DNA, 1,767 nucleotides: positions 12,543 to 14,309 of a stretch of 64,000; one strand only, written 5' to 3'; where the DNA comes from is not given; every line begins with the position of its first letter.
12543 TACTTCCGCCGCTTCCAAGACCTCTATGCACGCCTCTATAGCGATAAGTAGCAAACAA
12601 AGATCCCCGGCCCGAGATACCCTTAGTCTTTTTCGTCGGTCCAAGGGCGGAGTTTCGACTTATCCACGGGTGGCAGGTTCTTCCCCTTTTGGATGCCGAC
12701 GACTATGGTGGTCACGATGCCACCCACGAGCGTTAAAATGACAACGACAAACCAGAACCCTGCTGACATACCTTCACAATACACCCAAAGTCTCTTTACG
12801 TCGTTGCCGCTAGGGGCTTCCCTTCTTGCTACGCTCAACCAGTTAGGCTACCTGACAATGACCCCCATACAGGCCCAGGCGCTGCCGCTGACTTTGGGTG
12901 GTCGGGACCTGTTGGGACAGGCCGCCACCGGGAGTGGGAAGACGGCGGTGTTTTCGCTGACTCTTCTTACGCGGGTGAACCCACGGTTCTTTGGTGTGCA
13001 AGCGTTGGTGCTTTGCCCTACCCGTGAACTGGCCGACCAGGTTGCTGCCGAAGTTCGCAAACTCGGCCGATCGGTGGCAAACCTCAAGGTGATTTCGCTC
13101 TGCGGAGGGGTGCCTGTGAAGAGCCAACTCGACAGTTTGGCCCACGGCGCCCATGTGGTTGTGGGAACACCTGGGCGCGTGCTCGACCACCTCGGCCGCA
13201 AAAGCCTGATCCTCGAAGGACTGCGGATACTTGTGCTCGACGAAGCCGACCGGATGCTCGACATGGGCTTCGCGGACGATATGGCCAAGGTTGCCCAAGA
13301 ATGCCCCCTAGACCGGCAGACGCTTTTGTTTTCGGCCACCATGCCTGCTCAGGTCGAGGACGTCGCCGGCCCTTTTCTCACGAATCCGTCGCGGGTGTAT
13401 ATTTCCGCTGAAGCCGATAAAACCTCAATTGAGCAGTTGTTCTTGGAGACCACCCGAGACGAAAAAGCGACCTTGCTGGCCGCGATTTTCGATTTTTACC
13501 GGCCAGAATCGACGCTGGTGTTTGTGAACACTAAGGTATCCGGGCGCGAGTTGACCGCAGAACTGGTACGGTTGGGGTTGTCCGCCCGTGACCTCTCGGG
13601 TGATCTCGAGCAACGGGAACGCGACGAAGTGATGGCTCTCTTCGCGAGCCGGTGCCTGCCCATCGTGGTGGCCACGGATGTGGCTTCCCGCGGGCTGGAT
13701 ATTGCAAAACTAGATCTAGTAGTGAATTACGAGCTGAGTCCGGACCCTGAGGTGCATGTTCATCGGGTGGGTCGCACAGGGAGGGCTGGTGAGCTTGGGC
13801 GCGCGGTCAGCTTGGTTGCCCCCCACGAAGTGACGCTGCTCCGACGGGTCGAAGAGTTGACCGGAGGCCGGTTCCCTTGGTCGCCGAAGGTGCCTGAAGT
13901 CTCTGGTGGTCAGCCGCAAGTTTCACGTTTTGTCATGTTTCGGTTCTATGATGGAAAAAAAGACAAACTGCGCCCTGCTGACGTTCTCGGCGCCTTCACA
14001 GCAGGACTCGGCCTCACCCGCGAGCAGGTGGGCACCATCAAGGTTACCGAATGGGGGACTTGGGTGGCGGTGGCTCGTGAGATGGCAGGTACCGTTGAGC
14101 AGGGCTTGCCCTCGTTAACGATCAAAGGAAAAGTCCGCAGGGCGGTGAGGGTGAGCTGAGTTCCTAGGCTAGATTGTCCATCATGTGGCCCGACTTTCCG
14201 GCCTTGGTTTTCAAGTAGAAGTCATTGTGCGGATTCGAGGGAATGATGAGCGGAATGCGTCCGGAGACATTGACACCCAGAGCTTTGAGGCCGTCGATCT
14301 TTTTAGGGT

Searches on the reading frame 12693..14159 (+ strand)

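Call 4: search_protein_families(library=pfam, proteins=[window:12693-14159:+])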
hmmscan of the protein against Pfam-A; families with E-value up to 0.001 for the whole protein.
window:12693-14159:+ (488 aa): 4 families
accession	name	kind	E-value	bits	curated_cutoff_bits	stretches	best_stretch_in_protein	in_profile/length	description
PF00270.35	DEAD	-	1.3e-49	168.6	26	1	57-224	1-167/167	DEAD/DEAH box helicase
PF00271.37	Helicase_C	-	7.1e-25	87.8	23.5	1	260-366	4-110/110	Helicase conserved C-terminal domain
PF03880.21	DbpA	-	7e-12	45.7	25.6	1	421-480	7-66/72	DbpA RNA binding domain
PF04851.21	ResIII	-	1.6e-07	31.9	22.5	1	60-217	8-162/164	Type III restriction enzyme, res subunit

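Call 5: search_protein_families(library=ncbifam, proteins=[window:12693-14159:+])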
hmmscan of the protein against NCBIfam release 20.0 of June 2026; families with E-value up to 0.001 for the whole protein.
window:12693-14159:+ (488 aa): 33 families (the best 25 are shown)
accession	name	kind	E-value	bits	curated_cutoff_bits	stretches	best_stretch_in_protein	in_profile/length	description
NF008744.0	PRK11776.1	equivalog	9.6e-176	584.9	524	1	32-485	3-457/460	ATP-dependent RNA helicase DbpA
NF053631.1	RNA_helic_CshA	equivalog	4.4e-115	385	646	1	35-394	1-360/434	degradosome RNA helicase CshA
NF008642.0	PRK11634.1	equivalog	4.9e-90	302.7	989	1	33-388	6-362/628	DEAD/DEAH family ATP-dependent RNA helicase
NF053711.1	RNA_heli_RhlE1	exception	4.9e-89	299.1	750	1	35-391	3-364/434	RNA helicase RhlE1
NF053636.1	DDHlcsCsdAPsy1082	equivalog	5e-88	295.9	890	1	35-376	5-348/512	DEAD/DEAH box helicase CsdA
NF053710.1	RNA_heli_RhlE2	exception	6.2e-86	289.2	925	1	35-392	3-370/635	RNA helicase RhlE2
NF008394.0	PRK11192.1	equivalog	8.8e-86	288.5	507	1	33-388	3-364/441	ATP-dependent RNA helicase SrmB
NF007882.0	PRK10590.1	equivalog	1.8e-80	271.2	743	1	35-390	3-364/456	ATP-dependent RNA helicase RhlE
NF003419.0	PRK04837.1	equivalog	8.1e-74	248.8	588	1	30-396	6-381/424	ATP-dependent RNA helicase RhlB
NF002340.1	PRK01297.1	equivalog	2.1e-73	247.3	564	1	35-391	3-369/372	ATP-dependent RNA helicase RhlB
NF003390.0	PRK04537.1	equivalog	6.8e-69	233.4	732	1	31-396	7-382/572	ATP-dependent RNA helicase RhlB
NF010337.0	PRK13766.1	equivalog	4.1e-22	78.1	610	2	277-376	381-478/781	Hef nuclease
TIGR00614.1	recQ_fam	subfamily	1.2e-13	50.7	219.8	1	256-386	211-341/470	RecQ family ATP-dependent DNA helicase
TIGR04121.1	DEXH_lig_assoc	equivalog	1.7e-11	42.6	850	1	56-378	14-359/804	ligase-associated DNA damage response DEXH box helicase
NF008279.0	PRK11057.1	equivalog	2.7e-10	39.3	1015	1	263-388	228-353/608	ATP-dependent DNA helicase RecQ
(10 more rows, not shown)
